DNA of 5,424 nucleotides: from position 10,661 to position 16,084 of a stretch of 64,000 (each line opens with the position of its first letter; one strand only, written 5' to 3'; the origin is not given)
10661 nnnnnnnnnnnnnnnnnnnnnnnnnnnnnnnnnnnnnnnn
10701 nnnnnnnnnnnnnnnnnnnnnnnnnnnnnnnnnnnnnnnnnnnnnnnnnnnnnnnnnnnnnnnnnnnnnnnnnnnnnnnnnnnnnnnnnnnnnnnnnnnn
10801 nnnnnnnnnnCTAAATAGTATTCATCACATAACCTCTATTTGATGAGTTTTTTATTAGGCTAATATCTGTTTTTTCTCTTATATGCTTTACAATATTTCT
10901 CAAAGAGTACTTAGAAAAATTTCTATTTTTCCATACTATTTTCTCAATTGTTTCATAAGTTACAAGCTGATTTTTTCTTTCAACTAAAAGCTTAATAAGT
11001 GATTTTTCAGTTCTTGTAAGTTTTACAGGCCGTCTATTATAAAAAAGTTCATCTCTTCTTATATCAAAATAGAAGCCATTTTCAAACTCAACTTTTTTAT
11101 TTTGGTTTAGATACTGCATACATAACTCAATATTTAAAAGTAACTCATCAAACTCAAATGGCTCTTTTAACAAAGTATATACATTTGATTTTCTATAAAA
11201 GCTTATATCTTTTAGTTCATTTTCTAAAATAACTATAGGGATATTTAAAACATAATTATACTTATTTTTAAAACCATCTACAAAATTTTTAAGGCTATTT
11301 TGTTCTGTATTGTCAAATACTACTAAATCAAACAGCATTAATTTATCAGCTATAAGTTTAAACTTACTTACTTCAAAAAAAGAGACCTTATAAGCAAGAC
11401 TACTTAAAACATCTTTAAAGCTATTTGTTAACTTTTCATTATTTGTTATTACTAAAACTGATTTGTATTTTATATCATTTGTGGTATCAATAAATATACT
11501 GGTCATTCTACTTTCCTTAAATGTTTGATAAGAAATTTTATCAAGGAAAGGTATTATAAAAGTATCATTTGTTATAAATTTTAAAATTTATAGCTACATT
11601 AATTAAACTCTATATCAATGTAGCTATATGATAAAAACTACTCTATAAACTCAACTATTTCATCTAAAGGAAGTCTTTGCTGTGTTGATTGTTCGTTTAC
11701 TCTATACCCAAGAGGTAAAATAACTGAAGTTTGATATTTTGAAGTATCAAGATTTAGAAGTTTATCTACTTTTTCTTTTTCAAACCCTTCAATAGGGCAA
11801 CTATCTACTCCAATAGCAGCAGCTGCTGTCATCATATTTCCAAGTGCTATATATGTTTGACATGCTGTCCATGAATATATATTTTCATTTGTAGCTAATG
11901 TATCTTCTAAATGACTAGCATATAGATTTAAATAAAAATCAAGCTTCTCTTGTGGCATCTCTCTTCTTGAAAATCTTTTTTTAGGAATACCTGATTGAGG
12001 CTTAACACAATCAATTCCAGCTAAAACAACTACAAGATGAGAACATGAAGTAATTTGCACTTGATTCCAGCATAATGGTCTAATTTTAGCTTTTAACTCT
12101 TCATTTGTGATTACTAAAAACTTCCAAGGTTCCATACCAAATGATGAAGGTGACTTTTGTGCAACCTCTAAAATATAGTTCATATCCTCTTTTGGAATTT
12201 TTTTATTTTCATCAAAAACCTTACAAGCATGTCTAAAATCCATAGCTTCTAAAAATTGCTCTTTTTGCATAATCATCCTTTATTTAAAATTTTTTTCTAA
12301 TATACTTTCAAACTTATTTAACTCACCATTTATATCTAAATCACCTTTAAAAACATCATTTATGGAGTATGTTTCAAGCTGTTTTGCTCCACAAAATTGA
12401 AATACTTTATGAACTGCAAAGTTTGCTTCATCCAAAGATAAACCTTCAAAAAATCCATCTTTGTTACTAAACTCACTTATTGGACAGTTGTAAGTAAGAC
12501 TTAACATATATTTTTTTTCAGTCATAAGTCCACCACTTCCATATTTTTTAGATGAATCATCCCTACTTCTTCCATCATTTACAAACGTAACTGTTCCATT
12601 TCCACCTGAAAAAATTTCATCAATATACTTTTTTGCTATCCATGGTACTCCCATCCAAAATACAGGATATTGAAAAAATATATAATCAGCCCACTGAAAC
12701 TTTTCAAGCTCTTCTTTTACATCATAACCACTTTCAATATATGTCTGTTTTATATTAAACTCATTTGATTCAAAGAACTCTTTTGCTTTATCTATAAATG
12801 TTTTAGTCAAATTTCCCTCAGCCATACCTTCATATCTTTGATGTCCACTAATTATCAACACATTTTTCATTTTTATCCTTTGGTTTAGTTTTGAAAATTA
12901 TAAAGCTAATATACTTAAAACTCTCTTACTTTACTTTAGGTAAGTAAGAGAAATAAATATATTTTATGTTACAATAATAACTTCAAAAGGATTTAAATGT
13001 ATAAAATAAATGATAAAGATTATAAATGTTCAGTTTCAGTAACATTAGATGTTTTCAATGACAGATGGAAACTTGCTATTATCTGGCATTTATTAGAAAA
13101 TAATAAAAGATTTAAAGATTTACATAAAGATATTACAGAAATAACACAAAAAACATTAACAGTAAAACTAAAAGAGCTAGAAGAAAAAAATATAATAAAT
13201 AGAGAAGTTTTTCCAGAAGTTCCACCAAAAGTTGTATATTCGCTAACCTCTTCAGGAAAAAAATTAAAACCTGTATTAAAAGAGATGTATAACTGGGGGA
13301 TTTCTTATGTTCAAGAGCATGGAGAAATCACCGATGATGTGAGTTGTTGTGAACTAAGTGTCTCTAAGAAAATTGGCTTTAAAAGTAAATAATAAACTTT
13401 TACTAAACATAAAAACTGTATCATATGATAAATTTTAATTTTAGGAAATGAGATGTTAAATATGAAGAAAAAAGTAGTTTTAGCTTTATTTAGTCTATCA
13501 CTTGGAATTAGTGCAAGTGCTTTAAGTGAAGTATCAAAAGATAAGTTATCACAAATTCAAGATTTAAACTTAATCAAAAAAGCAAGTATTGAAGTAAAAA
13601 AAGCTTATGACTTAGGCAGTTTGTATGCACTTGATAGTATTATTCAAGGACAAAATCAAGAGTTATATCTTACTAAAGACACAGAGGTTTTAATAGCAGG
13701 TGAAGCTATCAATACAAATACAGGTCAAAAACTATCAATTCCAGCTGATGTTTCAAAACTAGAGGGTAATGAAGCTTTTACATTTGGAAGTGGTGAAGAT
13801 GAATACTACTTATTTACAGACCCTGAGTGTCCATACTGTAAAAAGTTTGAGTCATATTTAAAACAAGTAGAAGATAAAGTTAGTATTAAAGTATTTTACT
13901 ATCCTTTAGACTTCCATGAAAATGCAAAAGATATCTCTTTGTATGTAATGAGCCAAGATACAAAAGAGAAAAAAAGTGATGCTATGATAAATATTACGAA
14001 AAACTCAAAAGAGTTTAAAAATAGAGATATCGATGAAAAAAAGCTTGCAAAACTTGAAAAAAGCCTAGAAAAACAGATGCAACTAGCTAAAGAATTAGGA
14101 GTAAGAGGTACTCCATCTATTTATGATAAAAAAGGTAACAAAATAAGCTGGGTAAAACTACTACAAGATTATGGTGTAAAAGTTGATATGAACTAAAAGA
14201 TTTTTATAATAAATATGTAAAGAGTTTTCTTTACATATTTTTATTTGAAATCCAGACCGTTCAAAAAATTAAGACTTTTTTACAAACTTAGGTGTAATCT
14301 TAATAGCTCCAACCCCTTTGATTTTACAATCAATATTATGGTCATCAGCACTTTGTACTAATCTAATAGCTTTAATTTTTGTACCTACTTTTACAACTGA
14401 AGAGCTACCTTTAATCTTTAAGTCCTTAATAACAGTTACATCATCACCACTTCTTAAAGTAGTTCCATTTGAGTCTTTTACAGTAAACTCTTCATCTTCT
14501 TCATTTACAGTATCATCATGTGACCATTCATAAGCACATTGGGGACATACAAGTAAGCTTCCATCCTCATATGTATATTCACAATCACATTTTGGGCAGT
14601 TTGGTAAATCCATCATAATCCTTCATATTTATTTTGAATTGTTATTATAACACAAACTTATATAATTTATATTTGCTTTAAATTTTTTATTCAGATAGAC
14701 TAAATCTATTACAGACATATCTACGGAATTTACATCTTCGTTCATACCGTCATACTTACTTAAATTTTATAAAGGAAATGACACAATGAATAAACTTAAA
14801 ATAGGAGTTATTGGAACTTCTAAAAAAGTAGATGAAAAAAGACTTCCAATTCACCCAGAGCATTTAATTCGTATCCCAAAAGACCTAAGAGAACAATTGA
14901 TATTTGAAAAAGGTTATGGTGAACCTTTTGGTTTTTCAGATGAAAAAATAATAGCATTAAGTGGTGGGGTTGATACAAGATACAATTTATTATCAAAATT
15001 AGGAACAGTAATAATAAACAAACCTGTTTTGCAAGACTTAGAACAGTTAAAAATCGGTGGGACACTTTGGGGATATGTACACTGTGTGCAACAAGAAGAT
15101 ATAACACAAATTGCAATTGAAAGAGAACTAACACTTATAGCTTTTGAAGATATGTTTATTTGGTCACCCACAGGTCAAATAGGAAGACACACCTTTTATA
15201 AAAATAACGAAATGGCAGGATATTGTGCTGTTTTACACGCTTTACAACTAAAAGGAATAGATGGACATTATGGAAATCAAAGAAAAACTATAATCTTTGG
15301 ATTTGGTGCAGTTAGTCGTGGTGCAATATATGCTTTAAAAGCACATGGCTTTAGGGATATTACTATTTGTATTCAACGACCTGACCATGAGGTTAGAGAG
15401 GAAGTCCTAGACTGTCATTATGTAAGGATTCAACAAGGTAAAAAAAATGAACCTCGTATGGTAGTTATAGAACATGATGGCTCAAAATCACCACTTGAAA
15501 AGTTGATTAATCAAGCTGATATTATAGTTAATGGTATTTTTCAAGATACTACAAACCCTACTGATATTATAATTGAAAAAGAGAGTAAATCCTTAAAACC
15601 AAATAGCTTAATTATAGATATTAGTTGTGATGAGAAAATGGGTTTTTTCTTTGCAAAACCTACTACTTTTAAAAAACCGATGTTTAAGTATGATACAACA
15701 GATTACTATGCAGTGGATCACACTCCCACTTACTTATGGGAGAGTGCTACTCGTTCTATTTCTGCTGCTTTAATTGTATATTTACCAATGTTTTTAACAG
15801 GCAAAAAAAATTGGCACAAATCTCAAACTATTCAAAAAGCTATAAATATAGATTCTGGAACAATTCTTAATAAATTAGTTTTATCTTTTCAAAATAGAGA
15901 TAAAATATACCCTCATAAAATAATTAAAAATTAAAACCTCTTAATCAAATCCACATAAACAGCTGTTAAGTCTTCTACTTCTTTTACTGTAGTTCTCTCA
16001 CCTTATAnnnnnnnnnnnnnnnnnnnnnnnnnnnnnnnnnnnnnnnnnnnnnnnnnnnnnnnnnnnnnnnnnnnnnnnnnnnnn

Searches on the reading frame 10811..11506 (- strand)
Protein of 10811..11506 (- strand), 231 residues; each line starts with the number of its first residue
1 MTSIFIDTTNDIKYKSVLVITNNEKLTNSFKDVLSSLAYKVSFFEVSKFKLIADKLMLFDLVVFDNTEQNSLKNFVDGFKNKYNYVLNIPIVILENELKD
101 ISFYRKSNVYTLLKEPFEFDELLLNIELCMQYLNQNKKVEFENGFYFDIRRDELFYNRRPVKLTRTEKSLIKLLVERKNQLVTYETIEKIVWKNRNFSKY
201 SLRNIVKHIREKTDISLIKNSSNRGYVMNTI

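Call 17: search_protein_families(library=ncbifam, max_evalue=0.00001, proteins=[window:10811-11506:-])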
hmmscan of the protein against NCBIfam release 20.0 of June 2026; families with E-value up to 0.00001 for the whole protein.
window:10811-11506:- (231 aa): 6 families
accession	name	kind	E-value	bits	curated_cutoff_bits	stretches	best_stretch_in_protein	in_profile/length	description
NF000401.1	vanR-A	exception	1.1e-08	34.8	500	1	134-214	128-210/231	vancomycin resistance response regulator transcription factor VanR-A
TIGR01387.1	cztR_silR_copR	subfamily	4.8e-08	32.9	279.2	1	18-216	2-206/218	heavy metal response regulator transcription factor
NF051850.1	RespRegRprY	equivalog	7.3e-08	32.1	370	1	17-226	7-224/234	response regulator transcription factor RprY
NF045914.1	RespRegNblR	equivalog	1.5e-06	28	300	1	15-194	7-186/228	response regulator transcription factor NblR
NF008034.0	PRK10766.1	equivalog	7.6e-06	25.6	275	0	122-228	116-226/231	two-component system response regulator TorR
NF033117.2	vanR_ACDEGLN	exception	9e-06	25.4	350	0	134-213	125-205/226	VanR-ABDEGLN family response regulator transcription factor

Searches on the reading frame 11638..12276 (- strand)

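Call 17: search_protein_families(library=ncbifam, max_evalue=0.00001, proteins=[window:11638-12276:-])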
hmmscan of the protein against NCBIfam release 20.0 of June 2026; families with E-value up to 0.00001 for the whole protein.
window:11638-12276:- (212 aa): 3 families
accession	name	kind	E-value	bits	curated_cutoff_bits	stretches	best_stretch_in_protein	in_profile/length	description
NF008275.0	PRK11053.1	equivalog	4e-34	118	227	1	10-196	5-198/217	oxygen-insensitive NAD(P)H nitroreductase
NF003768.0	PRK05365.1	equivalog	4e-12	46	152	1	124-203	111-189/200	malonic semialdehyde reductase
TIGR02476.1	BluB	equivalog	6e-07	29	150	0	4-66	5-66/205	5,6-dimethylbenzimidazole synthase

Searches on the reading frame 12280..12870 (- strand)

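Call 17: search_protein_families(library=ncbifam, max_evalue=0.00001, proteins=[window:12280-12870:-])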
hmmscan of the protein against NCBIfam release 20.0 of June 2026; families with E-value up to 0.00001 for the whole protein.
window:12280-12870:- (196 aa): 1 family
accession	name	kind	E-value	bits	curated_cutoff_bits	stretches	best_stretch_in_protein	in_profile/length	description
NF002044.1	PRK00871.1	equivalog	2.6e-08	33.4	210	1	5-90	2-84/170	glutathione-regulated potassium-efflux system oxidoreductase KefF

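Call 71: search_protein_families(library=pfam, max_evalue=0.0001, proteins=[window:12280-12870:-])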
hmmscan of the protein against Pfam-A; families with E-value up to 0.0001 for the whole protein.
window:12280-12870:- (196 aa): 1 family
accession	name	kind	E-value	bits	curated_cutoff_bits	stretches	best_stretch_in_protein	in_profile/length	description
PF02525.22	Flavodoxin_2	-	1.3e-31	110.4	27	1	2-174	1-179/198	Flavodoxin-like fold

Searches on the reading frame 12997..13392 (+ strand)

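Call 18: search_protein_families(library=ncbifam, max_evalue=0.00001, proteins=[window:12997-13392:+])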
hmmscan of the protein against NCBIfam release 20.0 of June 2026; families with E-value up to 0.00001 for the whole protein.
window:12997-13392:+ (131 aa): 2 families
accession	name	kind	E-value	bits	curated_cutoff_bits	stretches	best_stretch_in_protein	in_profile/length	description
NF047364.1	redox_TF_RrpB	exception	3.2e-27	94.8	175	1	10-105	4-104/105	MarR family transcription factor RrpB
NF047367.1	redox_TF_RrpA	exception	1.5e-20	73.3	185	1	10-102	5-98/101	MarR family transcription factor RrpA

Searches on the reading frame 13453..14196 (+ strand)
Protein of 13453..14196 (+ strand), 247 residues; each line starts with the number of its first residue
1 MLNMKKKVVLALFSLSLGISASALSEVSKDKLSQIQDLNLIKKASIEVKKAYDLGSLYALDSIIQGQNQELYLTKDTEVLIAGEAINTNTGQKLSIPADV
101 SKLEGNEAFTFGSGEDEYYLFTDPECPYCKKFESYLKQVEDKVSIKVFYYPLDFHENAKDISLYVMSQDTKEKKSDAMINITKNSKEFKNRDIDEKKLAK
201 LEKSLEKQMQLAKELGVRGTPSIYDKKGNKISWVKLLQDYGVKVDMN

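Call 18: search_protein_families(library=ncbifam, max_evalue=0.00001, proteins=[window:13453-14196:+])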
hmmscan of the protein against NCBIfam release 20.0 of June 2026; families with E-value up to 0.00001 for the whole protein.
window:13453-14196:+ (247 aa): 4 families
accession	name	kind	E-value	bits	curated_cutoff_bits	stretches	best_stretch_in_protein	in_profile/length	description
NF008657.0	PRK11657.1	equivalog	2e-10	40.3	124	1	19-229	11-229/251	thiol:disulfide interchange protein DsbG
NF010288.0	PRK13728.1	subfamily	4.6e-07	29.5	199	1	120-153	75-108/181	F-type conjugal transfer protein TrbB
TIGR02738.1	TrbB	equivalog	2.6e-06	27.2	132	1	119-154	55-90/153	type-F conjugative transfer system pilin assembly thiol-disulfide isomerase TrbB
NF008129.0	PRK10877.1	equivalog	3e-06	26.7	215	1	20-231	11-214/237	bifunctional protein-disulfide isomerase/oxidoreductase DsbC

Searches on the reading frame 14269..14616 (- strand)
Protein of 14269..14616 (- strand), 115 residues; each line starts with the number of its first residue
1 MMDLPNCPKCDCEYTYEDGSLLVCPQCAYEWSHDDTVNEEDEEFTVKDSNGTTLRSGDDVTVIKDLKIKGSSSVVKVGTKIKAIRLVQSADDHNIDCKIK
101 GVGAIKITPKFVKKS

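Call 18: search_protein_families(library=ncbifam, max_evalue=0.00001, proteins=[window:14269-14616:-])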
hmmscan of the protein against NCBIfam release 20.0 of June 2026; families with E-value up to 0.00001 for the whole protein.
window:14269-14616:- (115 aa): 1 family
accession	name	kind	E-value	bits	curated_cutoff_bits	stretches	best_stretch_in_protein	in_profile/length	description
TIGR00686.1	phnA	hypoth_equivalog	4.2e-44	149.2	80.2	1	3-114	1-108/109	zinc ribbon domain-containing protein YjdM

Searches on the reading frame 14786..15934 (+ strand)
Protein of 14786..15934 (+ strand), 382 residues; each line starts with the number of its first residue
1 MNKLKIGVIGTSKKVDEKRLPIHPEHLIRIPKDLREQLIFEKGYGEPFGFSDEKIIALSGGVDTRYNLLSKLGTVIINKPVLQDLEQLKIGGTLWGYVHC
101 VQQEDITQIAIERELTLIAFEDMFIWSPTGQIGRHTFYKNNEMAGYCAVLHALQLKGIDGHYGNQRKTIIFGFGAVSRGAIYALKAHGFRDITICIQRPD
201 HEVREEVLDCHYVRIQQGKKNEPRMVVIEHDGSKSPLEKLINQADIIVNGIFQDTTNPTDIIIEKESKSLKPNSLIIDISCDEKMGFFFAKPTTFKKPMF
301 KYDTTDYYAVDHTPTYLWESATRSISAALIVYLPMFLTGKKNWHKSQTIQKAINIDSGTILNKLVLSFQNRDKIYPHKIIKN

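Call 18: search_protein_families(library=ncbifam, max_evalue=0.00001, proteins=[window:14786-15934:+])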
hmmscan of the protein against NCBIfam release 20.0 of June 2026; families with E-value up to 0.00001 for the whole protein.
window:14786-15934:+ (382 aa): 1 family
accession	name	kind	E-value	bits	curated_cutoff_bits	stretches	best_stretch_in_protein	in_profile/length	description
TIGR00518.1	alaDH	equivalog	6.2e-15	55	391.85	1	6-365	3-354/370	alanine dehydrogenase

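Call 71: search_protein_families(library=pfam, max_evalue=0.0001, proteins=[window:14786-15934:+])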
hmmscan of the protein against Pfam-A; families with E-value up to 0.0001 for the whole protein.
window:14786-15934:+ (382 aa): 2 families
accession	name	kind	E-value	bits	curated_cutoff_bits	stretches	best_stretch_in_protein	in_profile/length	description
PF01262.27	AlaDh_PNT_C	-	3.4e-12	46.7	23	1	167-362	30-213/214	Alanine dehydrogenase/PNT, C-terminal domain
PF05222.21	AlaDh_PNT_N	-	1.6e-06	28.8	30.4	1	14-122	7-116/136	Alanine dehydrogenase/PNT, N-terminal domain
